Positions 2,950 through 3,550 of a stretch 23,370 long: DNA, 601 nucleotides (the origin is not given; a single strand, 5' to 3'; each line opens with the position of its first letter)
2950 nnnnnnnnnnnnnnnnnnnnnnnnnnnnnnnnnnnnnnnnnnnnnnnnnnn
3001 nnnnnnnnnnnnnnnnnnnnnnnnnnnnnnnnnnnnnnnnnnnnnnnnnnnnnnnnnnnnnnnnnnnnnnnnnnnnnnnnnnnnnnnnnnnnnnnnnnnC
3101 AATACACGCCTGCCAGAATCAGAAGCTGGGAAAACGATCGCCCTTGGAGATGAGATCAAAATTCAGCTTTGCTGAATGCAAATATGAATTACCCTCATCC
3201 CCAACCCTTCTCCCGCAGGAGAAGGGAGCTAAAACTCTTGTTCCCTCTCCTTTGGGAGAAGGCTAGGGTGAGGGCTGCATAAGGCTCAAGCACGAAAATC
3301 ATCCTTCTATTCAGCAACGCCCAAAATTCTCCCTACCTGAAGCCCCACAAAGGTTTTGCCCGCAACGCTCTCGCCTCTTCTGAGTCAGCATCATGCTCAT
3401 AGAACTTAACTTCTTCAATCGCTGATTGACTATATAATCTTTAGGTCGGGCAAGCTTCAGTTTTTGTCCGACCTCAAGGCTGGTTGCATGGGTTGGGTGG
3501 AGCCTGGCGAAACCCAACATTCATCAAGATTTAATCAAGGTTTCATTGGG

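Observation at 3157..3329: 157-bp MITE family with IS1-like termini and 8-bp target-site duplications, in two inverted copies (3165-3321 and 9970-10126)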

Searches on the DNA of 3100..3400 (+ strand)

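Call 38: search_rna_families(source=window, start=3100, end=3400, threshold=evalue, max_evalue=1)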
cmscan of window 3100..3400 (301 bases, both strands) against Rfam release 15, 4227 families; matches with E-value up to 1: 6.
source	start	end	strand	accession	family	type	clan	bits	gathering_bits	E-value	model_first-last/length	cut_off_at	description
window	3206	3262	+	RF00366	mir-BHRF1-2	Gene; miRNA;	-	23.4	87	0.043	1-65/65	no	mir-BHRF1-2 microRNA precursor family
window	3241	3275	+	RF01762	whalefall-1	Gene; sRNA;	-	22.8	37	0.00078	1-56/56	no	Whalefall-1 RNA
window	3200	3270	+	RF00914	mir-674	Gene; miRNA;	-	21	93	0.18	1-77/77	no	mir-674 microRNA precursor family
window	3191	3275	+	RF03861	mir-4484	Gene; miRNA;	-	20.7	90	0.25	1-89/89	no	mir-4484 microRNA precursor family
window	3187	3276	-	RF03406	mir-3099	Gene; miRNA;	-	18.4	95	0.4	1-84/84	no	mir-3099 microRNA precursor family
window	3200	3267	+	RF01011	mir-605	Gene; miRNA;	-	18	98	0.56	1-82/82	no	mir-605 microRNA precursor family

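Call 60: search_dna_similar(query=window:3165-3321:+, collection=plasmids, mode=distant, max_rows=25, max_evalue=0.001)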
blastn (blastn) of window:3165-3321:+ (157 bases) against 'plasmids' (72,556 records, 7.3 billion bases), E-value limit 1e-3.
Records with a match: 10; places in all: 18; records where one place covers at least 80% of the query: 0.
Best place of each record, by identity: 90-95% 2; 80-90% 4; 60-80% 4.
By first word of the organism name: Pseudanabaena 3; Neisseria 2; Kovacikia 1; Enterobacter 1; Aeromonas 1; Haliovirga 1; Planktothrix 1.
By predicted mobility (MOB-suite, as given by PLSDB): non-mobilizable 10.
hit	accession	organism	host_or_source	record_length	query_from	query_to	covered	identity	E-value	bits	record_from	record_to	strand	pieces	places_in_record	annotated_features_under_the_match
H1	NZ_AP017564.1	Pseudanabaena sp. ABRG5-3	-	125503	28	110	53%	84.1%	5e-13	81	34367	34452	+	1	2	none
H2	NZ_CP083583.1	Kovacikia minuta CCNUW1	cell culture,fresh water lake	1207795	22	111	57%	75.2%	7e-5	55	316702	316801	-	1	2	record has no annotation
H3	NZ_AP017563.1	Pseudanabaena sp. ABRG5-3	-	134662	27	112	55%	77.5%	3e-9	69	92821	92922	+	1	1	none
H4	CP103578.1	Enterobacter hormaechei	Homo sapiens,blood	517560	25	111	55%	75.0%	8e-4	50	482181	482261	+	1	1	none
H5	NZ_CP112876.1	Pseudanabaena galeata CCNP1313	-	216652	35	109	48%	78.2%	5e-7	61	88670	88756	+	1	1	none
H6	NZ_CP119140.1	Neisseria gonorrhoeae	Homo sapiens,whole organism,blood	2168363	70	112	27%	88.4%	2e-4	53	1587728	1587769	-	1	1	none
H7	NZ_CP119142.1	Neisseria gonorrhoeae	Homo sapiens,whole organism,synovial ...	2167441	70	112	27%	88.4%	2e-4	53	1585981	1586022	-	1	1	none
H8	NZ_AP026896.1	Aeromonas caviae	Microbe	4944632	25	65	26%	90.9%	5e-7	61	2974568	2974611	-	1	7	none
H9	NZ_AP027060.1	Haliovirga abyssi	-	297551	29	69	26%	86.4%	2e-4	52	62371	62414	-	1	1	none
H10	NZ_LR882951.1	Planktothrix agardhii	-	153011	27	62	23%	91.7%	2e-4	53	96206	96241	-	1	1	none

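Call 62: get_annotated_region(hit=H1, flank=150)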
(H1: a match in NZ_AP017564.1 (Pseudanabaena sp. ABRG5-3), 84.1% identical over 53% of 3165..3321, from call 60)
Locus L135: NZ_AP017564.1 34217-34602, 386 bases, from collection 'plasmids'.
description: Pseudanabaena sp. ABRG5-3 plasmid ABRG53d, complete sequence
organism: Pseudanabaena sp. ABRG5-3 (NCBI taxid 685565)
taxonomy: Bacteria; Cyanobacteriota; Cyanophyceae; Pseudanabaenales; Pseudanabaenaceae; Pseudanabaena; Pseudanabaena sp. ABRG5-3
host: -; source: -; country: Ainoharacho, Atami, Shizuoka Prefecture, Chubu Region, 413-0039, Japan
typing (MOB-suite, as given by PLSDB): non-mobilizable
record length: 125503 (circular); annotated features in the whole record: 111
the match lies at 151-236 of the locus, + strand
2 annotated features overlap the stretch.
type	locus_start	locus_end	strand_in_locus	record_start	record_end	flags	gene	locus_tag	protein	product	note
CDS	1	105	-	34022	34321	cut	-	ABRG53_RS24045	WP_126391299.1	2Fe-2S iron-sulfur cluster-binding protein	-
CDS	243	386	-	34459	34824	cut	-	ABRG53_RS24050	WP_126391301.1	iron-sulfur cluster assembly accessory protein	-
